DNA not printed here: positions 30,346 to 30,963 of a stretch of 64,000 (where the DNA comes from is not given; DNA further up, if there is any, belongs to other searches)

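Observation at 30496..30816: Phage-encoded look-alike of the EF-Ts N-terminal (EF-Tu-binding) domain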

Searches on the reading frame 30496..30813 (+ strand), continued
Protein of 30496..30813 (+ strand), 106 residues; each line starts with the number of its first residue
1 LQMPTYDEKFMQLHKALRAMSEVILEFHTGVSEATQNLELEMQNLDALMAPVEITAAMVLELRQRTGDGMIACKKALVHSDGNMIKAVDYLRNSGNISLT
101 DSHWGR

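Call 94: find_encoding_contigs(protein=P0035, flank=4000, max_places=2)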
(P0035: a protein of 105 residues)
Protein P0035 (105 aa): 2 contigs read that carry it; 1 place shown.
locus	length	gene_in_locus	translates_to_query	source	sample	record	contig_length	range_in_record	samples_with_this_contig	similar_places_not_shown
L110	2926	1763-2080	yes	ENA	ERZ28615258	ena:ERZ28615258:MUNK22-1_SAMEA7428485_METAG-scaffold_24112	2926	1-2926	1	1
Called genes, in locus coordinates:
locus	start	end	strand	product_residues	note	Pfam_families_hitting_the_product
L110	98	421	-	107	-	-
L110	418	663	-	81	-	-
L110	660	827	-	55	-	-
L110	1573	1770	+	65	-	-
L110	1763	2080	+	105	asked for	-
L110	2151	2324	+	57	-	-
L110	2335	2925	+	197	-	?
